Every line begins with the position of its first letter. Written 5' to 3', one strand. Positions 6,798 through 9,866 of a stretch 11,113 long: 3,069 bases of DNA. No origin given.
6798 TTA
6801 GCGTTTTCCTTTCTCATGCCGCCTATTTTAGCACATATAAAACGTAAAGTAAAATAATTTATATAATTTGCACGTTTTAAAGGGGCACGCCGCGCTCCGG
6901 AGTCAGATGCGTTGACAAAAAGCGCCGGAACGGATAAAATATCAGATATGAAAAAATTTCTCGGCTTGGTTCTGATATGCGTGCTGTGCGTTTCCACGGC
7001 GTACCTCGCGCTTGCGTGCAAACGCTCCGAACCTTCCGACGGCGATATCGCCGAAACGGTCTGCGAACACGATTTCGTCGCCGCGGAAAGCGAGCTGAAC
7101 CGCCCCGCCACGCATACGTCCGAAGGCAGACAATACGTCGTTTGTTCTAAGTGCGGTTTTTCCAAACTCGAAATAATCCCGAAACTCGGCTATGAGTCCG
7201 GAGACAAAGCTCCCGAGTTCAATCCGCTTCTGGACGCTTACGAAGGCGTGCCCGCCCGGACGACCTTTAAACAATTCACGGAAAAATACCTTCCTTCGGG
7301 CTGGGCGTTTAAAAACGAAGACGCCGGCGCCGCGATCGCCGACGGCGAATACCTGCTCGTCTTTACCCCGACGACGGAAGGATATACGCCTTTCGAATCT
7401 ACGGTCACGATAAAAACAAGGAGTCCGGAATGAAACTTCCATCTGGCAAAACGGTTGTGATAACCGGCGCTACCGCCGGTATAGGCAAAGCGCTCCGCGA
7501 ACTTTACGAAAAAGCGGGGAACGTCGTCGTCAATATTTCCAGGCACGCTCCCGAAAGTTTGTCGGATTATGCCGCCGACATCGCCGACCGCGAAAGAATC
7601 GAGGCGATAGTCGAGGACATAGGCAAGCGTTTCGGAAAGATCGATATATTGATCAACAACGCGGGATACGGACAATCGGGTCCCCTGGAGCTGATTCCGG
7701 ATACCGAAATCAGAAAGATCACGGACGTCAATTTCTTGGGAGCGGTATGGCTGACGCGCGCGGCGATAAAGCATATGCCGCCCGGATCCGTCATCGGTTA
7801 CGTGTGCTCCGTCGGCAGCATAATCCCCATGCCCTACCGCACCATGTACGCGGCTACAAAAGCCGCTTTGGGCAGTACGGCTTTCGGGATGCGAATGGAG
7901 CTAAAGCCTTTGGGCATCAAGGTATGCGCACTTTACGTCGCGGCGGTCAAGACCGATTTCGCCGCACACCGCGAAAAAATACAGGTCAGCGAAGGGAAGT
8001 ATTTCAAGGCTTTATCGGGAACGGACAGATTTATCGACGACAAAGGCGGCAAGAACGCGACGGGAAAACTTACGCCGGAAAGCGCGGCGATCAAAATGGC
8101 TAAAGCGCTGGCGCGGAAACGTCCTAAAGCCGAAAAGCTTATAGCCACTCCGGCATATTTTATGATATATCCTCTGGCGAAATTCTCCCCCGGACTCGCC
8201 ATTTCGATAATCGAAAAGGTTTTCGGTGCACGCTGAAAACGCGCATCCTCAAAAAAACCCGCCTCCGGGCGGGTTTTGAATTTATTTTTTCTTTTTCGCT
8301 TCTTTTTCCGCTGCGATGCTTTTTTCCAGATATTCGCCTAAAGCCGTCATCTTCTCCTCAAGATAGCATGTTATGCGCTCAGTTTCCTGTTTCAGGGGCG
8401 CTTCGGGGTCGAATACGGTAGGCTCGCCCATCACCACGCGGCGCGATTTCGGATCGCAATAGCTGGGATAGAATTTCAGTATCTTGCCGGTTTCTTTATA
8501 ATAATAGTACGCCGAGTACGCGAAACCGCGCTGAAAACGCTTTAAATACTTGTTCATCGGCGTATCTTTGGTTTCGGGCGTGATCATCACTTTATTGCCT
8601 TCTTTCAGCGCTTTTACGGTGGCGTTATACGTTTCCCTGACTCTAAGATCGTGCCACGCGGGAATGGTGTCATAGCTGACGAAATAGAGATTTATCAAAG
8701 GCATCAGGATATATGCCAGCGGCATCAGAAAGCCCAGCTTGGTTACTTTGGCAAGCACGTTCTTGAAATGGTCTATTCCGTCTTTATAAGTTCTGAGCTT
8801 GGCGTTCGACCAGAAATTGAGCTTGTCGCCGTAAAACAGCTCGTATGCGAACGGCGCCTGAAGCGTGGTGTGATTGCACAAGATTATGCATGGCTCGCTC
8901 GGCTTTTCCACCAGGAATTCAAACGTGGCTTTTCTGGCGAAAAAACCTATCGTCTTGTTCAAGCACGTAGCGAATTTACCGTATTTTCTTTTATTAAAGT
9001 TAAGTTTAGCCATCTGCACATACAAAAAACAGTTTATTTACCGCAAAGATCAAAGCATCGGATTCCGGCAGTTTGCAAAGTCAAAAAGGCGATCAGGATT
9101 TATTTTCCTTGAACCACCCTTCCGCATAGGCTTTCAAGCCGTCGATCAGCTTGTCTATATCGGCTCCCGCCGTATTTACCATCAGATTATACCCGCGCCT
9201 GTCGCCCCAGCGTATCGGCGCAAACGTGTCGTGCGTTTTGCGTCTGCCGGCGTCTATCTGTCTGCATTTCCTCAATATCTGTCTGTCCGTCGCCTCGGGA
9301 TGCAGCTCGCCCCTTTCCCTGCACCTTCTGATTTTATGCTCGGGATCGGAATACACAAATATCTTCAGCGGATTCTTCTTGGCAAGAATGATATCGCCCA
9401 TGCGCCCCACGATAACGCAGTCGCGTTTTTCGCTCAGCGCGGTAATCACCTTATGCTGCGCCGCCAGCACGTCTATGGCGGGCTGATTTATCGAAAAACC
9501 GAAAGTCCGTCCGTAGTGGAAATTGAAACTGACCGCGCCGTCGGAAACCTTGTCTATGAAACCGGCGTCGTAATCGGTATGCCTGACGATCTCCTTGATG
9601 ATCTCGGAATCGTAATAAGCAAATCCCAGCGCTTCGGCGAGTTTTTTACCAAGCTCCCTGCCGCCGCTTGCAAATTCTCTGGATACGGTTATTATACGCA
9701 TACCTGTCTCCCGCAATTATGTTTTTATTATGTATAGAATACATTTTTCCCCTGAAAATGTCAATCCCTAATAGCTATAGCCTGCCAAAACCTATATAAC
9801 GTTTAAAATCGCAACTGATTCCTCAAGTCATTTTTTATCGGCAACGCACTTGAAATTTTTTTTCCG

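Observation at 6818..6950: Divergent ileS/lipoprotein promoter region with leaderless-type geometry on both sides and no T-box leader for ileS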

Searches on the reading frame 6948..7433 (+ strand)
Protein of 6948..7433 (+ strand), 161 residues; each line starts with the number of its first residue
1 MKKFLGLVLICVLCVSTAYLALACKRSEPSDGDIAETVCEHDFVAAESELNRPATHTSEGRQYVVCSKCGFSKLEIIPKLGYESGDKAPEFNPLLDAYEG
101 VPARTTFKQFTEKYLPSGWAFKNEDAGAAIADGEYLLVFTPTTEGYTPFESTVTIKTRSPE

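Call 9: search_protein_families(library=pfam, proteins=[window:6948-7433:+], max_evalue=0.001)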
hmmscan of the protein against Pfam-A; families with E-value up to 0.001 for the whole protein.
window:6948-7433:+ (161 aa): 0 families

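Call 47: search_protein_families(library=ncbifam, proteins=[window:6948-7433:+], max_evalue=0.001)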
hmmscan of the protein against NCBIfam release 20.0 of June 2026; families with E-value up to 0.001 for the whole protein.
window:6948-7433:+ (161 aa): 0 families

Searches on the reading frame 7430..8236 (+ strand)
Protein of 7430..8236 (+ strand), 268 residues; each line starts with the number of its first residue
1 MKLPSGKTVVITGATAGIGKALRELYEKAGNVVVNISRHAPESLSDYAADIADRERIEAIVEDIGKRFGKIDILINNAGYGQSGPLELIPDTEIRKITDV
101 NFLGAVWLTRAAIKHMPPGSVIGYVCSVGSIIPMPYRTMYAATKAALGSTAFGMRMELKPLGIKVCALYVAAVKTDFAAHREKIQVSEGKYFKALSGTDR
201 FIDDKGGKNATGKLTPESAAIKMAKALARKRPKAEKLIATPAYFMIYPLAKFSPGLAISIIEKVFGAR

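Call 9: search_protein_families(library=pfam, proteins=[window:7430-8236:+], max_evalue=0.001)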
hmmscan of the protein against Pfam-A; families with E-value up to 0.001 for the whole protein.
window:7430-8236:+ (268 aa): 5 families
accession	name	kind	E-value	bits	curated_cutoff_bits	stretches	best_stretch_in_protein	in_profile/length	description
PF00106.31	adh_short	-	1.5e-35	122.9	26.6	1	7-181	1-190/195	short chain dehydrogenase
PF13561.12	adh_short_C2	-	2.5e-24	86.6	27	1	17-182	20-185/236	Enoyl-(Acyl carrier protein) reductase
PF08659.16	KR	-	4.6e-10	40.1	22.6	1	8-151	2-160/180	KR domain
PF23441.1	SDR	-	0.00016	21.6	27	1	45-168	64-191/258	SDR-like rossmann domain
PF04321.23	RmlD_sub_bind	-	0.00076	19.1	27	1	8-88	2-69/287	RmlD substrate binding domain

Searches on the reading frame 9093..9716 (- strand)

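Call 9: search_protein_families(library=pfam, proteins=[window:9093-9716:-], max_evalue=0.001)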
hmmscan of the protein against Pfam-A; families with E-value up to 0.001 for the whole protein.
window:9093-9716:- (207 aa): 1 family
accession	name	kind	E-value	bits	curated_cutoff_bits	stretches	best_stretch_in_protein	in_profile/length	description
PF13189.12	Cytidylate_kin2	-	1.8e-35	123.2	28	1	8-182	1-174/176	Cytidylate kinase-like family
